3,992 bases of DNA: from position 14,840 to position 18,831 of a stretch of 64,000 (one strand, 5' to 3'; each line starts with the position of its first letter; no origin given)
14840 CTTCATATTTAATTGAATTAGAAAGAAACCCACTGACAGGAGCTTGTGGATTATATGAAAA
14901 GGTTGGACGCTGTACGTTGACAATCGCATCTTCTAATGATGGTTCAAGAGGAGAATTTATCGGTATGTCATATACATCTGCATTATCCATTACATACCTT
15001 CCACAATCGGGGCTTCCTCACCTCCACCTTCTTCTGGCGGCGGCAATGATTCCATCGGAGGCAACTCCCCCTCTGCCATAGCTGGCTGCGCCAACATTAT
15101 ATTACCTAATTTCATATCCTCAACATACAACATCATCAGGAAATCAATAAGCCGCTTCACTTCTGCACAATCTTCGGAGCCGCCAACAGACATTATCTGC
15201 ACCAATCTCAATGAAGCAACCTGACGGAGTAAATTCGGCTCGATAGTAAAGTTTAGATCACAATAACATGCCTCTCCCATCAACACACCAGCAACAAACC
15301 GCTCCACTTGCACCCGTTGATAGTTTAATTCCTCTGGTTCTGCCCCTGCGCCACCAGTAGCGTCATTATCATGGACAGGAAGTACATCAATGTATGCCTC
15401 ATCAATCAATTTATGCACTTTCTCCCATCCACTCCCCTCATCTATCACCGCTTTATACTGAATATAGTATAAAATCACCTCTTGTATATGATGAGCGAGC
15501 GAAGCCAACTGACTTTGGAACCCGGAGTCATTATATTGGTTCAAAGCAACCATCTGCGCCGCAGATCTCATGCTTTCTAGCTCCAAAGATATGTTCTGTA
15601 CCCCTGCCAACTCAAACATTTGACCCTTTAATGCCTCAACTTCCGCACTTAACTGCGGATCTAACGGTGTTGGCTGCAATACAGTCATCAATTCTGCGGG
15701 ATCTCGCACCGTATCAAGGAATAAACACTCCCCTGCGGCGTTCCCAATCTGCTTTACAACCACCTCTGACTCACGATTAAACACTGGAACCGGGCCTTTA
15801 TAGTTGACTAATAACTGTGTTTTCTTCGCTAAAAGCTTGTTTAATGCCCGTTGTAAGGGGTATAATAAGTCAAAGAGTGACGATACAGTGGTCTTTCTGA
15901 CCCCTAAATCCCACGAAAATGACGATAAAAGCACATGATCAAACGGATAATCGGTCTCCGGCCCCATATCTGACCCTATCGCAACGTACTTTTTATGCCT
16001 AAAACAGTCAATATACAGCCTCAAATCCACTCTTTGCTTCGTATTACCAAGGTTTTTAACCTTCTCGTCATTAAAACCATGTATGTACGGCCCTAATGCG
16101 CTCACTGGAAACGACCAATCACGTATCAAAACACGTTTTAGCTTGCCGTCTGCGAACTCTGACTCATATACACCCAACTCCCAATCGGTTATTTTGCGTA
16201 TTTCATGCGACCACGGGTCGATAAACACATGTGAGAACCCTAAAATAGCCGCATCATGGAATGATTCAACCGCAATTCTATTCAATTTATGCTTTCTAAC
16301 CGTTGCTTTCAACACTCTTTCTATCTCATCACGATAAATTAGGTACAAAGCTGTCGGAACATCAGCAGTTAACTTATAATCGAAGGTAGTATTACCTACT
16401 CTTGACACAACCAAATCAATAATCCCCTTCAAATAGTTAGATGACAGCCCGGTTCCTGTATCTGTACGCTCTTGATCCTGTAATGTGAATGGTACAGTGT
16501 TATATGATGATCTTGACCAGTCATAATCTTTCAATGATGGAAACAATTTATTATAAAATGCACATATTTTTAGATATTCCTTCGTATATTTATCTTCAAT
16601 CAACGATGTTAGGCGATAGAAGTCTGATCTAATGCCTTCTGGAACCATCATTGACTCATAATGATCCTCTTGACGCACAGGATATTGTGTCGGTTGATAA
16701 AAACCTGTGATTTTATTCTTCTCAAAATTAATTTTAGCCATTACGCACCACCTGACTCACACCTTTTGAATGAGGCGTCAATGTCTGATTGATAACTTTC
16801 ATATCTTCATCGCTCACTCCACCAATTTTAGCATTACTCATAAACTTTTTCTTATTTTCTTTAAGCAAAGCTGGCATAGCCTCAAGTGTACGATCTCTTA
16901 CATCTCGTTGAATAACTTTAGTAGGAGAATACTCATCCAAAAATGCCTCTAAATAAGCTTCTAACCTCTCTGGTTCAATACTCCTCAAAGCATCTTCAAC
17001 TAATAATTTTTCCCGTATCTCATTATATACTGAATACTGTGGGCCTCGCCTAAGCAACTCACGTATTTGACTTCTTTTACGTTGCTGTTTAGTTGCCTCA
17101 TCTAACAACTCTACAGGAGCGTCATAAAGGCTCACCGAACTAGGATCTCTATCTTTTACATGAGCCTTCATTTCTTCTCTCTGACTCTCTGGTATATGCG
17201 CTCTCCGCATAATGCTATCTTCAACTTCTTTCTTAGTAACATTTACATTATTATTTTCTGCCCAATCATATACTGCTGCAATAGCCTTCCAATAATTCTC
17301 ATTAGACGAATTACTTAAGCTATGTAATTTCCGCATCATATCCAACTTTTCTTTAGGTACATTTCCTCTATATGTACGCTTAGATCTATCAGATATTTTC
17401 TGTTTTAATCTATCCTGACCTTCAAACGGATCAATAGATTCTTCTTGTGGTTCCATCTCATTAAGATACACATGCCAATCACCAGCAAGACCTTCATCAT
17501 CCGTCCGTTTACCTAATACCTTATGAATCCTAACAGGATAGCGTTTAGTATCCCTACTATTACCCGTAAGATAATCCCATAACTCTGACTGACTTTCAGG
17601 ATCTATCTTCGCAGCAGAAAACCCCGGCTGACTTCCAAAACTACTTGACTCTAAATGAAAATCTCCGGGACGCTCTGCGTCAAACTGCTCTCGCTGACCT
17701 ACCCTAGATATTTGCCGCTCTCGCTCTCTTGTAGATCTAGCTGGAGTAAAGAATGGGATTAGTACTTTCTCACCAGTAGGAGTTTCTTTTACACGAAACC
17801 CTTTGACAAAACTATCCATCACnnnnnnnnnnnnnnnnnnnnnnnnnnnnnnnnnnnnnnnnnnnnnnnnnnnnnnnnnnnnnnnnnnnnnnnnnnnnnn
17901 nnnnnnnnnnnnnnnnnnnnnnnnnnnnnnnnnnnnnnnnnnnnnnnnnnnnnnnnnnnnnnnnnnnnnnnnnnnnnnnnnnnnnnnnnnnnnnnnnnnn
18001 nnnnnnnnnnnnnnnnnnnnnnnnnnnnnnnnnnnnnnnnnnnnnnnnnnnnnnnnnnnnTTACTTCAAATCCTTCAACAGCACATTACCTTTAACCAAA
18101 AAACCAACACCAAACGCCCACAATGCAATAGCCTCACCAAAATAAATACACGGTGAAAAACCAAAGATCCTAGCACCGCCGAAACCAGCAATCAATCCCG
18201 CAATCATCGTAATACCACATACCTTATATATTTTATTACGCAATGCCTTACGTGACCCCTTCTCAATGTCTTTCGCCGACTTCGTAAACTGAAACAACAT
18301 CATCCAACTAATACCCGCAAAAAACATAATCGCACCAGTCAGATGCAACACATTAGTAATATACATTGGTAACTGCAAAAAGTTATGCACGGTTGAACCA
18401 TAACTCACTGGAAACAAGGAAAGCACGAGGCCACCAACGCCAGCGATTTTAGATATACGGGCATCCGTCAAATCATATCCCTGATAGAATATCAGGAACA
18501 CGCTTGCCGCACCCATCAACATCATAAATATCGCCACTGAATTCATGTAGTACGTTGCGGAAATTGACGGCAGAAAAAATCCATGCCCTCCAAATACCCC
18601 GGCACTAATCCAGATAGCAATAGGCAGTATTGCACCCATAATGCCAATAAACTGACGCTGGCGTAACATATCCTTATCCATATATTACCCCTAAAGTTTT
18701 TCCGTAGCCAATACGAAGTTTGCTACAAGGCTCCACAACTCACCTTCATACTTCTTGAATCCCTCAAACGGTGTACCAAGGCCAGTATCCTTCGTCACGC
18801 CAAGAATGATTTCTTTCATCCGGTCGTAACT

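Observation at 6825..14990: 2721-aa ORF directly after the putative portal gene, with no recognisable motif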

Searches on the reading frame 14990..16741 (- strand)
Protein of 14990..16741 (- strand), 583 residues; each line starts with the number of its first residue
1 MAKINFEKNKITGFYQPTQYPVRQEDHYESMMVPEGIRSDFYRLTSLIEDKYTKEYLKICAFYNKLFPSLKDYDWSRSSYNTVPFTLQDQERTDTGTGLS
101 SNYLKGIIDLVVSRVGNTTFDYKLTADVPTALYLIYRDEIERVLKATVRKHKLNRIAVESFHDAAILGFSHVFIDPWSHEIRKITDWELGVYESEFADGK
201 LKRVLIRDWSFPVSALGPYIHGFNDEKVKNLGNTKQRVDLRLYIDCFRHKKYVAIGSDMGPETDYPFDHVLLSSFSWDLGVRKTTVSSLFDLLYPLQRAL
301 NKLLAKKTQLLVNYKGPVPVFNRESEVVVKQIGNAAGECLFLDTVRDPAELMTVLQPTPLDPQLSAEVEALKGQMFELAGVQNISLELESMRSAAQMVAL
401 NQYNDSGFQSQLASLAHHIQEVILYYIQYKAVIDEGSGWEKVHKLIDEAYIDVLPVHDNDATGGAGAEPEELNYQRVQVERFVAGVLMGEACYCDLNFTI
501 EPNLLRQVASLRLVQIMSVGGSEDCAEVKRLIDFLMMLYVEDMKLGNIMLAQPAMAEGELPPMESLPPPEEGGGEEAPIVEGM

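Call 6: search_protein_families(library=pfam, proteins=[window:14990-16741:-], max_evalue=0.1)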
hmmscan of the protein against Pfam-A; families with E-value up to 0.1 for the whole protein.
window:14990-16741:- (583 aa): 0 families

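Call 7: search_protein_families(library=phrogs, proteins=[window:14990-16741:-], max_evalue=0.01)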
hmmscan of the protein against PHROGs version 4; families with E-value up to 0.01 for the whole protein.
window:14990-16741:- (583 aa): 0 families

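Call 35: search_solved_structures(query=A3, max_evalue=10)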
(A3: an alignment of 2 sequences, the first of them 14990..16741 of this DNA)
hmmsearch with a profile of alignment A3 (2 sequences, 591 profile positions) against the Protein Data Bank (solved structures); distinct sequences matched with E-value up to 10: 0.

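Call 103: search_solved_structures(query=A8, max_evalue=10, show_alignments=1)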
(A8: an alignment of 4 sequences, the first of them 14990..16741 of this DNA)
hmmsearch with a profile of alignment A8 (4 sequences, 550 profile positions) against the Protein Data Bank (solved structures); distinct sequences matched with E-value up to 10: 0.

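Call 113: search_protein_families(library=ncbifam, proteins=[window:14990-16741:-], max_evalue=0.01)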
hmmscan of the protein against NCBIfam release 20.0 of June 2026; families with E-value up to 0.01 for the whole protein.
window:14990-16741:- (583 aa): 0 families

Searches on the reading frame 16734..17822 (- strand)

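Call 6: search_protein_families(library=pfam, proteins=[window:16734-17822:-], max_evalue=0.1)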
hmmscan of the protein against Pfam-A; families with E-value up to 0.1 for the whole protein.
window:16734-17822:- (362 aa): 0 families

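Call 7: search_protein_families(library=phrogs, proteins=[window:16734-17822:-], max_evalue=0.01)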
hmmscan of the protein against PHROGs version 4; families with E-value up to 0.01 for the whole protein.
window:16734-17822:- (362 aa): 1 family
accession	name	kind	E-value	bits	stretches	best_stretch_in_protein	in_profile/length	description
phrog_4020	-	unknown function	3e-05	25.1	1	137-208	28-100/103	-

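Call 113: search_protein_families(library=ncbifam, proteins=[window:16734-17822:-], max_evalue=0.01)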
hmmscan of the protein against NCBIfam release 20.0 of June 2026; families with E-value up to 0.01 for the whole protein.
window:16734-17822:- (362 aa): 0 families

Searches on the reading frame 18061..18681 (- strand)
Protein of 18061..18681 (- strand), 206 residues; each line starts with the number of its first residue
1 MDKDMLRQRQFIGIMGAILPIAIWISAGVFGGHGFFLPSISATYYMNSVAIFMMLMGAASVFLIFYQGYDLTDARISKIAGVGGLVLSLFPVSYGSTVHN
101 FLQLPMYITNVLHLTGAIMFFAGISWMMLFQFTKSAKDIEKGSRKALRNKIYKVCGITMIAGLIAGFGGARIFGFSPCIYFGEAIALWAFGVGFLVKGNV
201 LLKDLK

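Call 6: search_protein_families(library=pfam, proteins=[window:18061-18681:-], max_evalue=0.1)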
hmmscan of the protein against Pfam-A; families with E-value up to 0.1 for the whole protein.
window:18061-18681:- (206 aa): 3 families
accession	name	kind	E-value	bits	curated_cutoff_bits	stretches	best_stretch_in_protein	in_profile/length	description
PF23396.1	DUF7103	-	0.00056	20.4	27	1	34-197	13-158/159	Family of unknown function (DUF7103)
PF10277.15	Frag1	-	0.032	14.2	30.3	1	24-169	21-181/220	Frag1/DRAM/Sfk1 family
PF19471.4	DUF6008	-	0.051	13.5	27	1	109-177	106-173/235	Family of unknown function (DUF6008)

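Call 7: search_protein_families(library=phrogs, proteins=[window:18061-18681:-], max_evalue=0.01)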
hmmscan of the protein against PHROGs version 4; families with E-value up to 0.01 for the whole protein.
window:18061-18681:- (206 aa): 0 families

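Call 113: search_protein_families(library=ncbifam, proteins=[window:18061-18681:-], max_evalue=0.01)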
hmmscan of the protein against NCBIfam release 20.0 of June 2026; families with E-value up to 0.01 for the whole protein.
window:18061-18681:- (206 aa): 0 families
